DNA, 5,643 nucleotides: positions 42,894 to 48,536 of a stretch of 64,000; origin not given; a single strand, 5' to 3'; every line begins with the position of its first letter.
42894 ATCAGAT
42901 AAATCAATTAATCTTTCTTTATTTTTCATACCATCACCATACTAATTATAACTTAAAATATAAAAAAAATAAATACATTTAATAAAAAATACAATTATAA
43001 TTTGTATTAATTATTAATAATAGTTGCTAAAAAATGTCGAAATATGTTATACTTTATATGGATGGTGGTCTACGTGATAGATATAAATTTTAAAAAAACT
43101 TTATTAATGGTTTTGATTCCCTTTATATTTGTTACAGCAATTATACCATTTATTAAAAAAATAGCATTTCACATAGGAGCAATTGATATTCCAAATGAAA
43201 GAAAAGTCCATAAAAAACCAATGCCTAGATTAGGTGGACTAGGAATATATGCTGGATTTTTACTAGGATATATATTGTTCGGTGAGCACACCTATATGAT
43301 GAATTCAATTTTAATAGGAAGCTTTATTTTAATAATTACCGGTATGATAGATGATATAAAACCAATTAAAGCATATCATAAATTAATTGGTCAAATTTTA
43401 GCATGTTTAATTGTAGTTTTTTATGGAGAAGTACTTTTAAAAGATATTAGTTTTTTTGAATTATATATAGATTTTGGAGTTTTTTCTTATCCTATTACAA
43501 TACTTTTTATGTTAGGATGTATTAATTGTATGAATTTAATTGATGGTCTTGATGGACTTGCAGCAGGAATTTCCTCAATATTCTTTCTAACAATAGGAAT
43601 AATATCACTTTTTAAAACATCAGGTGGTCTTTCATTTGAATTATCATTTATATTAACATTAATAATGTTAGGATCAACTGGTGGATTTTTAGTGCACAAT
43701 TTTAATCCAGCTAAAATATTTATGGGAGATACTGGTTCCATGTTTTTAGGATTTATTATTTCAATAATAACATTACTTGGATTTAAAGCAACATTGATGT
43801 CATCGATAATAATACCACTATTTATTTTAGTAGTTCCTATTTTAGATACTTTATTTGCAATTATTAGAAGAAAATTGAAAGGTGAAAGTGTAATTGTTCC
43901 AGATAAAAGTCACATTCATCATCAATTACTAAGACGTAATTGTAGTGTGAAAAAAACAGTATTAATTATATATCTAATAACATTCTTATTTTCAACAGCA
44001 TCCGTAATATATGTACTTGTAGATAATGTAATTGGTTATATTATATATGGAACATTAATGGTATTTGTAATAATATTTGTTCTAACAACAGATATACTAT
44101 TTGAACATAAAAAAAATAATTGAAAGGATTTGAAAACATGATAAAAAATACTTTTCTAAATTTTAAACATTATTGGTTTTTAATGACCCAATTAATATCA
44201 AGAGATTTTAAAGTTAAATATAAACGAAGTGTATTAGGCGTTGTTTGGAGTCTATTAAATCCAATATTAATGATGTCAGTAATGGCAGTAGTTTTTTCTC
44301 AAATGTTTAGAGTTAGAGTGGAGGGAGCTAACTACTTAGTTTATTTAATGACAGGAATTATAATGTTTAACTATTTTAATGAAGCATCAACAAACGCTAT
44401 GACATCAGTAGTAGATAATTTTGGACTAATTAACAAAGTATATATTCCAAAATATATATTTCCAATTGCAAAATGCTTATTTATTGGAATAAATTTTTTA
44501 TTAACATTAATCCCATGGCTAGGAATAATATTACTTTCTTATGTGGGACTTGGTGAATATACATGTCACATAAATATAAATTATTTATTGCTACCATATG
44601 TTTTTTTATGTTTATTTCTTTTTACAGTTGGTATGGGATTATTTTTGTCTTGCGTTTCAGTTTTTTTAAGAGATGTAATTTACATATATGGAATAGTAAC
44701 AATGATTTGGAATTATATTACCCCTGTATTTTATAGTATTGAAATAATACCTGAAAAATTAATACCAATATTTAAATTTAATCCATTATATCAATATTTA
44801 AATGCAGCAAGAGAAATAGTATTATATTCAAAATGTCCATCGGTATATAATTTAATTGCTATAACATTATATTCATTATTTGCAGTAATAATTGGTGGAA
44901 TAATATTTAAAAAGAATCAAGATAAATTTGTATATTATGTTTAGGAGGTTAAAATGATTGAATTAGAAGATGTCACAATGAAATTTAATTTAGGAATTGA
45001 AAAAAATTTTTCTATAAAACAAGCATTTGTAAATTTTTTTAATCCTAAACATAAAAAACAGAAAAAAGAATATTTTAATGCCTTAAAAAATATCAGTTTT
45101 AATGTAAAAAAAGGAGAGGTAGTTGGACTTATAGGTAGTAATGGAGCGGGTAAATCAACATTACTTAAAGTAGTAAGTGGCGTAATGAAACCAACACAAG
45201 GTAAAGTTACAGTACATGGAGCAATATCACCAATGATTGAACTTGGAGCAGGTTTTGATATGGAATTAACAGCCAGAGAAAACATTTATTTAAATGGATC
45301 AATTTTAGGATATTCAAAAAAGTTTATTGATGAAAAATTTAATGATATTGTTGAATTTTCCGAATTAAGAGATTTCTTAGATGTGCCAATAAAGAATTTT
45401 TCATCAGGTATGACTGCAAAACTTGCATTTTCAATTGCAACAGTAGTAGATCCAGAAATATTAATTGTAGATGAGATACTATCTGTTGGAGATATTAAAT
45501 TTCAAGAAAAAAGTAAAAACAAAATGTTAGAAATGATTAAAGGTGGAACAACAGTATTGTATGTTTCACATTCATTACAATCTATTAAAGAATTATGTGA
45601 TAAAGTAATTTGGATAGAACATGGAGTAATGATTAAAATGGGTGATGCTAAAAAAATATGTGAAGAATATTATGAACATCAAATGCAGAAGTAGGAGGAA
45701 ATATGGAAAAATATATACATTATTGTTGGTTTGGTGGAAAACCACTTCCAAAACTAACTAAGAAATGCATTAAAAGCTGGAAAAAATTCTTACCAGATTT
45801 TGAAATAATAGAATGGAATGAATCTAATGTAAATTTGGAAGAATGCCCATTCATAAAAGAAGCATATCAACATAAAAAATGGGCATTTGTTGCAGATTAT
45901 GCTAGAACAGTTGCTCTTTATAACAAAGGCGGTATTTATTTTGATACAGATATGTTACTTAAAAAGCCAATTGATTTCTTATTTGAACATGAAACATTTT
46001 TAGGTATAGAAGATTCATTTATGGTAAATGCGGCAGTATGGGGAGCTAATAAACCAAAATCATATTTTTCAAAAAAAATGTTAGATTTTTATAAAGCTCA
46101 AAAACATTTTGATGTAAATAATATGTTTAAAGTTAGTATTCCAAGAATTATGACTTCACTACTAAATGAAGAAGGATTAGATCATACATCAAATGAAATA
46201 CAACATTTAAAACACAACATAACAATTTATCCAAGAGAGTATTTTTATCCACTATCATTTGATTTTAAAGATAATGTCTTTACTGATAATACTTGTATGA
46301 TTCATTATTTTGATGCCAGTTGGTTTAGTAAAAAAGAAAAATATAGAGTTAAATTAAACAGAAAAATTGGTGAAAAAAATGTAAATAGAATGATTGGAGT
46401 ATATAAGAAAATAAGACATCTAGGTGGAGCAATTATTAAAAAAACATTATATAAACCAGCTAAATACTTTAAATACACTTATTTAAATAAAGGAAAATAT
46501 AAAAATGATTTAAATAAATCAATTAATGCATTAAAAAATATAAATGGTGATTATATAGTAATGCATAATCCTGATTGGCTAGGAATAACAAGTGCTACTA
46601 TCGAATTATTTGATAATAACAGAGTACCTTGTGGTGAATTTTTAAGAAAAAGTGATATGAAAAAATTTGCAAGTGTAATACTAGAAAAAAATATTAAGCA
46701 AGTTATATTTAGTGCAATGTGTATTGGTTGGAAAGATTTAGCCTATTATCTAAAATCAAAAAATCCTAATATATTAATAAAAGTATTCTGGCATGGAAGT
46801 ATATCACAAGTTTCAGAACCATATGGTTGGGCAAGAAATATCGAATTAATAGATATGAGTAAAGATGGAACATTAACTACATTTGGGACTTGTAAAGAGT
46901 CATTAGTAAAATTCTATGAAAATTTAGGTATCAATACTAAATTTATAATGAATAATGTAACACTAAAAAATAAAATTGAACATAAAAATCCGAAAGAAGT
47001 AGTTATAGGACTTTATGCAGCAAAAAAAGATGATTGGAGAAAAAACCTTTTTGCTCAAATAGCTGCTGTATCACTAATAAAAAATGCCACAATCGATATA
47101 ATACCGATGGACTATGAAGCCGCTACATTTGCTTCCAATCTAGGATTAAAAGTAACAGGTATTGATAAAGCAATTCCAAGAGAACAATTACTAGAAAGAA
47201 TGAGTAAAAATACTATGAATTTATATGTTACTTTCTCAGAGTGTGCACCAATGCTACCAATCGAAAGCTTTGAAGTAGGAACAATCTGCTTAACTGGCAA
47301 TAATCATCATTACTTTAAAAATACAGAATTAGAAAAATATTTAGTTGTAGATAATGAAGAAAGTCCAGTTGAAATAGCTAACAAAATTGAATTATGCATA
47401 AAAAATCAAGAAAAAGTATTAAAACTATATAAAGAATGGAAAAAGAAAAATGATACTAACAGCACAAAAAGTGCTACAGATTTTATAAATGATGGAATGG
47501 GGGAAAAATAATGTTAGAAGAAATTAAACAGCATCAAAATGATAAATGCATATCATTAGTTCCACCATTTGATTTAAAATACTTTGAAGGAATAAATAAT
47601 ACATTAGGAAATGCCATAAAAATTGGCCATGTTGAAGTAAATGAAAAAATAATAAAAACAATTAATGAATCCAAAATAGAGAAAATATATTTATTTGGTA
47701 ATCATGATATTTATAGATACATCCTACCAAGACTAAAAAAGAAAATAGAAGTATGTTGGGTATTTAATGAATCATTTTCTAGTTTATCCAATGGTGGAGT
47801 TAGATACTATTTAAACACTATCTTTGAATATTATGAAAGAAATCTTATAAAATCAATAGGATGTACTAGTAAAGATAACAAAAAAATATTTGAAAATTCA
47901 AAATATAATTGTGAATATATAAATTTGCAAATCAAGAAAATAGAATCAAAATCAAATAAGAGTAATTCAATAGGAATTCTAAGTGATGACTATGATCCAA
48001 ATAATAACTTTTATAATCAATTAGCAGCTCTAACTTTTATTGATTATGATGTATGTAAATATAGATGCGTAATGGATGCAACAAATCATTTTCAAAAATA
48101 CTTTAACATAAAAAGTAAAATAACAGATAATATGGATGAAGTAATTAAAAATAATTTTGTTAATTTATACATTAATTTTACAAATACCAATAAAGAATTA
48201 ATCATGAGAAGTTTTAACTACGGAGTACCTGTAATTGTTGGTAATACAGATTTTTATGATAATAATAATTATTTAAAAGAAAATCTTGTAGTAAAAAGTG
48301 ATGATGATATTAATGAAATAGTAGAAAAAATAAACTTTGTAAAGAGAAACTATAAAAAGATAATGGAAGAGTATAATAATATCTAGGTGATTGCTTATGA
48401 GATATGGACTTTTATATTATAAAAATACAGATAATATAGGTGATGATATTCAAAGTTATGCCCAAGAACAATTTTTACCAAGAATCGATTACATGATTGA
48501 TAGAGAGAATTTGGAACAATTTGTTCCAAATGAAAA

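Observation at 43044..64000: Large surface-glycopolymer locus combining an ABC exporter (Wzm/Wzt-like) and a Wzx flippase, with glf, acyltransferase and an Alg13/14-type pair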

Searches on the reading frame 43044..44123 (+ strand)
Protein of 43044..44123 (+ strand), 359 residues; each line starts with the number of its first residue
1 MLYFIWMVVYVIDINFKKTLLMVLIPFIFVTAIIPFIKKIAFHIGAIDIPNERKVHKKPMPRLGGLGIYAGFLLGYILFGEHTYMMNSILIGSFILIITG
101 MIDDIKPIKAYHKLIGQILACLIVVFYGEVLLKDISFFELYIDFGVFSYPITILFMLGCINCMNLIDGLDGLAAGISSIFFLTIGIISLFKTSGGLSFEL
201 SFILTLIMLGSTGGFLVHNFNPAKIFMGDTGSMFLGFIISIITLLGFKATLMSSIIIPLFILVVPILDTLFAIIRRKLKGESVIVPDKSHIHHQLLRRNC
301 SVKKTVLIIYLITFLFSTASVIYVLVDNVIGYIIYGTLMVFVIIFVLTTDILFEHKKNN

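Call 4: search_protein_families(library=pfam, proteins=[window:43044-44123:+], max_evalue=0.01)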
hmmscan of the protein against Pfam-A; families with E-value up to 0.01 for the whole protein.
window:43044-44123:+ (359 aa): 1 family
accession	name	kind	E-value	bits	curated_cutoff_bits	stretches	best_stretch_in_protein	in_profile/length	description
PF00953.26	Glycos_transf_4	-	1.4e-36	126.4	27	1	88-245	3-158/160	Glycosyl transferase family 4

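Call 9: search_protein_families(library=ncbifam, proteins=[window:43044-44123:+], max_evalue=0.01)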
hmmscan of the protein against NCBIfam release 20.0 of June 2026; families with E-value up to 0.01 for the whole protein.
window:43044-44123:+ (359 aa): 3 families
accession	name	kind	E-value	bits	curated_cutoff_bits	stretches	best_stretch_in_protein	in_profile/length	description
TIGR02380.1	ECA_wecA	exception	8.8e-41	140.2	326.05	1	25-347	6-332/346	UDP-N-acetylglucosamine--undecaprenyl-phosphate N-acetylglucosaminephosphotransferase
NF053644.1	MraY_archaea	equivalog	7.2e-29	101.2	450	2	109-319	149-338/340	pseudomurein biosynthesis MraY family phospho-N-acetylmuramoyl-pentapeptide-transferase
TIGR00445.1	mraY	equivalog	9.4e-23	81.2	192.05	1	30-322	5-316/321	phospho-N-acetylmuramoyl-pentapeptide-transferase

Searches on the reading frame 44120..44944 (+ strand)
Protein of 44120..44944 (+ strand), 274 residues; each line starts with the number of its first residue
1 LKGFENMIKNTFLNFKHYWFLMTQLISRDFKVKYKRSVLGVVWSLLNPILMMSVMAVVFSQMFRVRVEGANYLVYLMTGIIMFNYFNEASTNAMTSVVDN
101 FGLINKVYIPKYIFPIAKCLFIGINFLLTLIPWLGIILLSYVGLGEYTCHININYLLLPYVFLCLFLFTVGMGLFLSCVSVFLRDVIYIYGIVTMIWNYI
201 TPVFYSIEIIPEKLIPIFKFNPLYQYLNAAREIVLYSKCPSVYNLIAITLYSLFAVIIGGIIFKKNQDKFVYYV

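Call 4: search_protein_families(library=pfam, proteins=[window:44120-44944:+], max_evalue=0.01)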
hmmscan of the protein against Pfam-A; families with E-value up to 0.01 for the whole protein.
window:44120-44944:+ (274 aa): 1 family
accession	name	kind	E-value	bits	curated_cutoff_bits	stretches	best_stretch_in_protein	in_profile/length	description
PF01061.29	ABC2_membrane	-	1.3e-18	67.8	26.9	1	24-234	5-210/211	ABC-2 type transporter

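Call 9: search_protein_families(library=ncbifam, proteins=[window:44120-44944:+], max_evalue=0.01)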
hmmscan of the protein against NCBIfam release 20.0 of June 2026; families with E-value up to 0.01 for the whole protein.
window:44120-44944:+ (274 aa): 3 families
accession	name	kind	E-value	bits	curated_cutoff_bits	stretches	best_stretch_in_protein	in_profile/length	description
NF050109.1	galactan_ABC_perm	equivalog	1e-15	58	380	1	21-274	23-272/272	galactan export ABC transporter permease subunit Wzm/RfbD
NF050053.1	CapPschTportKpsM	equivalog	1.9e-07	31.3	300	1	23-257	6-237/257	capsule polysaccharide transporter KpsM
NF011723.0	PRK15176.1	equivalog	0.00026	20.8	297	1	19-263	18-255/264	Vi polysaccharide ABC transporter inner membrane protein VexB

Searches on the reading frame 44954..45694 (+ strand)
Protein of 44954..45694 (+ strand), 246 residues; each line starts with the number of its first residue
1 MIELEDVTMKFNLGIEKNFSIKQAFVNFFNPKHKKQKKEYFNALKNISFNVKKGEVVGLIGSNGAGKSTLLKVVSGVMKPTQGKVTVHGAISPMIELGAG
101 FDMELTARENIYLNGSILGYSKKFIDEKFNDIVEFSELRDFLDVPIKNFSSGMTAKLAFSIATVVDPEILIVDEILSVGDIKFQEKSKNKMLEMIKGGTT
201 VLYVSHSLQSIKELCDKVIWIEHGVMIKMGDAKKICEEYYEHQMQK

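Call 4: search_protein_families(library=pfam, proteins=[window:44954-45694:+], max_evalue=0.01)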
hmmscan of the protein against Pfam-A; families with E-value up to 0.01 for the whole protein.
window:44954-45694:+ (246 aa): 6 families
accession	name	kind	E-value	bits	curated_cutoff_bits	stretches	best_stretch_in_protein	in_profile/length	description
PF00005.33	ABC_tran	-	6.8e-23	82.2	25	1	44-175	1-135/137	ABC transporter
PF13304.12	AAA_21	-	2.7e-05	24.8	27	1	57-75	2-20/304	AAA domain, putative AbiEii toxin, Type IV TA system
PF13555.12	AAA_29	-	8.1e-05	22.7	27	1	41-84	12-51/61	P-loop containing region of AAA domain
PF03308.22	MeaB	-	0.00088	18.8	23.1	1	30-87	12-66/273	Methylmalonyl Co-A mutase-associated GTPase MeaB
PF03193.22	RsgA_GTPase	-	0.0089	16.3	30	0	42-80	95-132/174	RsgA GTPase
PF13604.12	AAA_30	-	0.009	16.2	27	0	54-86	18-50/191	AAA domain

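Call 9: search_protein_families(library=ncbifam, proteins=[window:44954-45694:+], max_evalue=0.01)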
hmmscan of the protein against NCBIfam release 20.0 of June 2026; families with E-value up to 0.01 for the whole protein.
window:44954-45694:+ (246 aa): 189 families (the best 25 are shown)
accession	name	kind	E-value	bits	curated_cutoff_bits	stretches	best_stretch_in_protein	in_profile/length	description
NF050108.1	galactan_ABC_ATP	equivalog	2.3e-61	207.1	400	1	2-241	1-242/244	galactan export ABC transporter ATP-binding subunit Wzt/RfbE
NF010065.0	PRK13545.1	equivalog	5.2e-59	200.3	538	1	4-241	7-236/549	teichoic acids export protein ATP-binding subunit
NF010066.0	PRK13546.1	equivalog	4.4e-57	193.4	320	1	4-241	7-236/264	teichoic acids export ABC transporter ATP-binding subunit TagH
TIGR01188.1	drrA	subfamily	3.7e-39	134.8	312.45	1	40-235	5-211/302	daunorubicin resistance ABC transporter, ATP-binding protein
NF010059.0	PRK13536.1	equivalog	1.1e-30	106.6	549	1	43-238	58-264/342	nodulation factor ABC transporter ATP-binding protein NodI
TIGR01288.1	nodI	equivalog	2.2e-30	105.7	424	1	45-238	21-225/303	nodulation factor ABC transporter ATP-binding protein NodI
TIGR04521.1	ECF_ATPase_2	equivalog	4.6e-28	98.1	330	2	35-90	12-67/279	energy-coupling factor transporter ATPase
TIGR03740.1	galliderm_ABC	subfamily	2.4e-27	96.1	309.75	1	41-230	13-206/223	lantibiotic protection ABC transporter ATP-binding subunit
NF010060.0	PRK13537.1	equivalog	4.6e-27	94.7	521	1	37-237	22-235/314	nodulation factor ABC transporter ATP-binding protein NodI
NF040933.2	ABC_arch_GlcV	equivalog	1.5e-25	89.8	450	2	34-87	12-65/357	glucose ABC transporter ATP-binding protein GlcV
NF033858.1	ABC2_perm_RbbA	equivalog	1.7e-25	89.1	1050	1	38-242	276-491/909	ribosome-associated ATPase/putative transporter RbbA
TIGR00968.1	3a0106s01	subfamily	2.7e-25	89.3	342.75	1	39-238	11-221/237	sulfate ABC transporter ATP-binding protein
TIGR04520.1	ECF_ATPase_1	equivalog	3.4e-25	89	315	2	39-90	13-64/269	energy-coupling factor transporter ATPase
TIGR02769.1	nickel_nikE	equivalog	4.5e-24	85.3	332.55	2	36-90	19-73/265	nickel import ATP-binding protein NikE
NF043075.1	MMSYN1_0197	equivalog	4.9e-24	84.9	550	1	42-238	16-223/341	spermidine/putrescine ABC transporter ATP-binding protein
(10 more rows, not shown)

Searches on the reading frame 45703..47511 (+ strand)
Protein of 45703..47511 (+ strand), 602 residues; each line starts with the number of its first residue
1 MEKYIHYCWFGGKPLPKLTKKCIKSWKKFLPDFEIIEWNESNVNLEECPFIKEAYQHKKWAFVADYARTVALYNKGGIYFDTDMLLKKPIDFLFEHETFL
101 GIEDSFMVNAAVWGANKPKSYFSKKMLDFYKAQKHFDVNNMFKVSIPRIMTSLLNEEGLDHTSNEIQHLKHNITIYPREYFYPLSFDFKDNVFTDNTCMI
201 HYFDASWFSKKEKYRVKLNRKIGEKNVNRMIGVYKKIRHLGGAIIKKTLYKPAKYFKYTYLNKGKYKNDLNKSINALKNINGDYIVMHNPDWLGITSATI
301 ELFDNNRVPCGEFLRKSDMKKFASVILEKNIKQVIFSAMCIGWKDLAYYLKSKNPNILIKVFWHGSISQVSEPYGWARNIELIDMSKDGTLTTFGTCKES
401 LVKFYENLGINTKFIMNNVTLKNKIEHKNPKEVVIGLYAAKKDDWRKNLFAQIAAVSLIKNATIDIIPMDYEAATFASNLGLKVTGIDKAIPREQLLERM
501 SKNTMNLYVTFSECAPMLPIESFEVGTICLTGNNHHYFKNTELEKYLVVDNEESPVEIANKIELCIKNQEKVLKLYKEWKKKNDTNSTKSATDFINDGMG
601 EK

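Call 4: search_protein_families(library=pfam, proteins=[window:45703-47511:+], max_evalue=0.01)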
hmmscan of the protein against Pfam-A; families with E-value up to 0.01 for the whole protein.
window:45703-47511:+ (602 aa): 4 families
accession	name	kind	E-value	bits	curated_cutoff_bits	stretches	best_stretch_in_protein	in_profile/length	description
PF04488.21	Gly_transf_sug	-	4.2e-16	59.9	23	1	16-99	1-92/93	Glycosyltransferase sugar-binding region containing DXD motif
PF05704.18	Caps_synth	-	5.8e-09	36.2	24.5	1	2-104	47-154/278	Capsular polysaccharide synthesis protein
PF12919.13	TcdA_TcdB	-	5.2e-06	26.4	23.6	0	59-85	169-195/382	TcdA/TcdB catalytic glycosyltransferase domain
PF00534.26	Glycos_transf_1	-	0.00024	21.1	26.4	1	469-580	58-170/172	Glycosyl transferases group 1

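Call 9: search_protein_families(library=ncbifam, proteins=[window:45703-47511:+], max_evalue=0.01)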
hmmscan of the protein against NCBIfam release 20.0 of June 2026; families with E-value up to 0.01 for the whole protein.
window:45703-47511:+ (602 aa): 0 families

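Call 62: search_solved_structures(query=window:45703-47511:+, max_evalue=1)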
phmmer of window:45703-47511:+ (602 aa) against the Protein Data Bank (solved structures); distinct sequences matched with E-value up to 1: 5.
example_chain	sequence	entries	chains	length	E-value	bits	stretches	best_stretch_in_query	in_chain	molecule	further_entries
6rtg_A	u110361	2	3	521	3.4e-06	28.9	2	5-42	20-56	RTX toxin and Ca2+-binding protein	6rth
9n3s_A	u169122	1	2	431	0.062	14.8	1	48-92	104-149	Initiation-specific alpha-1,6-mannosyltransferase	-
8x4k_A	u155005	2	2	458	0.63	11.5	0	58-90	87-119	Subversion of eukaryotic traffic protein A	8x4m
8x4j_A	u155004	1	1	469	0.67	11.4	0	58-90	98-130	Subversion of eukaryotic traffic protein A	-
7zyt_A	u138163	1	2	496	0.96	10.9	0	439-532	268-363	Dihydrolipoyl dehydrogenase, mitochondrial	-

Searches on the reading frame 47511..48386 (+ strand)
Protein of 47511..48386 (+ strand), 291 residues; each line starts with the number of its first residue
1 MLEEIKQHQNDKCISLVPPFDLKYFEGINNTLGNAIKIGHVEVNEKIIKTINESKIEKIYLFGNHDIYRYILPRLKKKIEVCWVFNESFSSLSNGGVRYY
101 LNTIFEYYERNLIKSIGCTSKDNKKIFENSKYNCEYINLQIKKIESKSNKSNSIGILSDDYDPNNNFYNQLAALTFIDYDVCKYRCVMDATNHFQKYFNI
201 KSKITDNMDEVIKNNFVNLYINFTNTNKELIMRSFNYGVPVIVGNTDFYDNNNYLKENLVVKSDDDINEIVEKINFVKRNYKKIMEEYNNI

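Call 4: search_protein_families(library=pfam, proteins=[window:47511-48386:+], max_evalue=0.01)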
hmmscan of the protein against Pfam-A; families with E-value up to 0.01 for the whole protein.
window:47511-48386:+ (291 aa): 0 families

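Call 9: search_protein_families(library=ncbifam, proteins=[window:47511-48386:+], max_evalue=0.01)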
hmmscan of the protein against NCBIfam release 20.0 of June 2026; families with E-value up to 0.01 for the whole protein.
window:47511-48386:+ (291 aa): 0 families
